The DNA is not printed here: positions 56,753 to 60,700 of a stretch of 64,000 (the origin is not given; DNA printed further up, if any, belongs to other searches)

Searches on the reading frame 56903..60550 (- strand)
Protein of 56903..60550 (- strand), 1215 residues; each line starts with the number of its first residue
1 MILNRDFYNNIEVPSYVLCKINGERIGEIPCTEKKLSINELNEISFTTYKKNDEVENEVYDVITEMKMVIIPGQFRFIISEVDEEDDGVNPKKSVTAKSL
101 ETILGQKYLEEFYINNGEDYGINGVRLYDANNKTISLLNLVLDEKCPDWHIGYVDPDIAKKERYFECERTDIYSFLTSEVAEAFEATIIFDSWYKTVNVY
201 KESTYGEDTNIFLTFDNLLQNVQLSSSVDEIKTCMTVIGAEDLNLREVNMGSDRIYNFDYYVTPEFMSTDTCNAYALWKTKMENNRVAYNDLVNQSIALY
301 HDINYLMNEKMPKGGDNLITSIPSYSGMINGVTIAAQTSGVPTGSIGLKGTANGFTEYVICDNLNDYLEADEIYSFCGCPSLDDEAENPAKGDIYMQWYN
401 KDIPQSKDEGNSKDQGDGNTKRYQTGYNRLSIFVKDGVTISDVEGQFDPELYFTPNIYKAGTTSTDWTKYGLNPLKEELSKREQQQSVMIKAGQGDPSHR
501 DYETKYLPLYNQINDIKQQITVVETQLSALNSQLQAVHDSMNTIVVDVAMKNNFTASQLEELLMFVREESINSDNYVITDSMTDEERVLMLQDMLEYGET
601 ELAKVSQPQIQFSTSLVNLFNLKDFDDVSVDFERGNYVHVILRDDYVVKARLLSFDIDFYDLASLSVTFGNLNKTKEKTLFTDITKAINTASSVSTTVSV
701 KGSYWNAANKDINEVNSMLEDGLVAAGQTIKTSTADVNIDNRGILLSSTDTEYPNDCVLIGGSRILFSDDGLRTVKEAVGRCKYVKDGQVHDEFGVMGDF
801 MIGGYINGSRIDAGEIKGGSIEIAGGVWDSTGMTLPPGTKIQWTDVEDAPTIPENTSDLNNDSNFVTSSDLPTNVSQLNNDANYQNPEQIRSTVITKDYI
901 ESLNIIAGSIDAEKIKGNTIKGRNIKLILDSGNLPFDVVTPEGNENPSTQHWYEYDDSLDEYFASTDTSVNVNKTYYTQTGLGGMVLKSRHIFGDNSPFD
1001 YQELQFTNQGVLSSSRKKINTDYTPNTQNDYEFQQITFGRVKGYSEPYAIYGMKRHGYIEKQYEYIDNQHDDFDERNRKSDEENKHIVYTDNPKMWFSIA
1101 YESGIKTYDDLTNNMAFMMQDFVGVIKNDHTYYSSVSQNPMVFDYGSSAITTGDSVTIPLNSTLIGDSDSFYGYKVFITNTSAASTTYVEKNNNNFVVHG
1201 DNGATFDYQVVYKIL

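Call 3: search_protein_families(library=pfam, proteins=[window:56903-60550:-])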
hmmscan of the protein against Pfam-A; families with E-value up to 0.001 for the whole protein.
window:56903-60550:- (1215 aa): 1 family
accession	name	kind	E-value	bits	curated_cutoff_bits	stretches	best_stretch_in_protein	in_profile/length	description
PF18994.6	Prophage_tailD1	-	9.6e-06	26.1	23.6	1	38-98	26-83/84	Prophage endopeptidase tail N-terminal domain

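Call 10: search_dna_similar(query=window:56903-60550:-, collection=phages, mode=protein, max_rows=25)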
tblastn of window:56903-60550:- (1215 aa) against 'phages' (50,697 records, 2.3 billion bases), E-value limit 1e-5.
Records with a match: 23; places in all: 23; records where one place covers at least 80% of the query: 0.
Best place of each record, by identity: <60% 23.
By first word of the organism name: Bacillus 10; Clostridioides 6; Clostridium 4; Bacteriophage 2; Peptoclostridium 1.
By host as written in the record: - 4; Bacillus subtilis 4; Clostridioides difficile 3; Bacillus subtilis BEST7003 3; Clostridium difficile 2; Clostridium botulinum type C strain C-Stockholm 2; Rosselomorea vietnamensis FJAT-46955 1; Peptoclostridium difficile strain DSM1296 1; and 3 more.
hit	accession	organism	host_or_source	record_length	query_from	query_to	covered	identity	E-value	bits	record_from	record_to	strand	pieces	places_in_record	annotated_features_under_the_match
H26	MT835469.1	Bacteriophage sp.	human fecal samples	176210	3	811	49%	26.7%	2e-17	184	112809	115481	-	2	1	record has no annotation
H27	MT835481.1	Bacteriophage sp.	human fecal samples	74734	12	261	21%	33.7%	3e-26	124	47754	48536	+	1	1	record has no annotation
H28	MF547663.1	Clostridioides phage LIBA2945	Clostridioides difficile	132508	20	348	27%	24.4%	2e-13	82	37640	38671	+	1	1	hypothetical protein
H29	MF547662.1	Clostridioides phage LIBA6276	Clostridioides difficile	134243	20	348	27%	24.4%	2e-13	82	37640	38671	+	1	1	hypothetical protein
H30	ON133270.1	Bacillus phage 2S-4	Rosselomorea vietnamensis FJAT-46955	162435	494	838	28%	23.1%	5e-6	57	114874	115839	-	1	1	none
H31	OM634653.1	Bacillus phage vB_BsuS_PJN02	Bacillus subtilis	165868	494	838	28%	23.1%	5e-6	57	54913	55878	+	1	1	tail endopeptidase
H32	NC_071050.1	Bacillus phage vB_BsuS_PJN02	Bacillus subtilis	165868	494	838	28%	23.1%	5e-6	57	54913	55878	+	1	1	tail endopeptidase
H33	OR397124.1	Clostridioides phage AR1086-1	Clostridioides difficile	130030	20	348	27%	24.1%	3e-13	81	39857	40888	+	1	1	hypothetical protein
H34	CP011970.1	Peptoclostridium phage phiCDIF1296T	Peptoclostridium difficile strain ...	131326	20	348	27%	23.8%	4e-13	81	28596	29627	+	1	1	hypothetical protein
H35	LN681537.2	Clostridium phage phiCD211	Clostridium difficile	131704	20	348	27%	23.8%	4e-13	81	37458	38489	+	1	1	Endopeptidase tail component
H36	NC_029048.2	Clostridium phage phiCD211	Clostridium difficile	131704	20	348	27%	23.8%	4e-13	81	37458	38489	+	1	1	minor tail protein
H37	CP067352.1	Clostridioides phage ES-S-0173-01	Clostridioides sp. ES-S-0173-01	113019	18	296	23%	26.4%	4e-12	77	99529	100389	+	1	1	record has no annotation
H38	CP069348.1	Clostridioides phage pCD1602_4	water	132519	18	296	23%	26.2%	2e-11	75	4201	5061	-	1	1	record has no annotation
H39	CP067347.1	Clostridioides phage ES-S-0107-01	Clostridioides sp. ES-S-0107-01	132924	15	297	23%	25.7%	4e-13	81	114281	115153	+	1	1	record has no annotation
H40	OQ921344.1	Bacillus phage SPbetaL4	Bacillus subtilis BEST7003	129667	150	310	13%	26.3%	4e-7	61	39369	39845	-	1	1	hypothetical protein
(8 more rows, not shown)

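Call 11: find_related_loci(query=window:56903-60550:-, collection=viral_contigs, flank=10000)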
Query window:56903-60550:- (1215 aa) in viral_contigs; peptide patterns used: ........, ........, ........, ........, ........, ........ (x = any residue, [..] = any of these).
1 stretches matched a pattern; 1 encode a relative of the query (tblastn E <= 1e-3); 1 distinct loci.
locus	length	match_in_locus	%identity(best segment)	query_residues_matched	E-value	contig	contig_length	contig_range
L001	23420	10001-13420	59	1-1213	0e+0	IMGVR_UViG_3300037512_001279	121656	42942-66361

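Call 40: find_encoding_contigs(protein=window:56903-60550:-, flank=3000, max_places=10)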
Protein window:56903-60550:- (1215 aa): 2 contigs read that carry it; 2 places shown.
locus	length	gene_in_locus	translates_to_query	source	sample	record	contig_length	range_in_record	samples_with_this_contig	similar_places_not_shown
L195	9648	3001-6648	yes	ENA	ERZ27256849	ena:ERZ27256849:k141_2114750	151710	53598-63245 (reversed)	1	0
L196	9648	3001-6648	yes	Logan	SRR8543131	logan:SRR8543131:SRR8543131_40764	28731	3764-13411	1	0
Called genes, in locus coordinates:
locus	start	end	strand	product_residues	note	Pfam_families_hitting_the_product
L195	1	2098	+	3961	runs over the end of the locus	PF10145:PhageMin_Tail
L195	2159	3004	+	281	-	PF20195:DUF6558, PF20753:DUF6558_C, PF22768:SPP1_Dit (faint)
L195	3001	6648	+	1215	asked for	PF18994:Prophage_tailD1 (weak)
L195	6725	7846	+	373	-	PF12323:HTH_OrfB_IS605, PF01385:OrfB_IS605, PF07282:Cas12f1-like_TNB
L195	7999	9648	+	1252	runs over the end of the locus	PF10651:BppU_N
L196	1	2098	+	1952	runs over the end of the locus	?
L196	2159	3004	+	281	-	PF20195:DUF6558, PF20753:DUF6558_C, PF22768:SPP1_Dit (faint)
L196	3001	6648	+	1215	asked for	PF18994:Prophage_tailD1 (weak)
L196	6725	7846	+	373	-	PF12323:HTH_OrfB_IS605, PF01385:OrfB_IS605, PF07282:Cas12f1-like_TNB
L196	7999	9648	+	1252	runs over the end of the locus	PF10651:BppU_N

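Call 49: search_protein_families(library=phrogs, proteins=[window:56903-60550:-], max_evalue=0.001)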
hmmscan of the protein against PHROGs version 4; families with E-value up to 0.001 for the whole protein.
window:56903-60550:- (1215 aa): 1 family
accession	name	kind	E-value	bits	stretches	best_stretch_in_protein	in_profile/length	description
phrog_6211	-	tail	1e-51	177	1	6-779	10-615/1168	minor tail protein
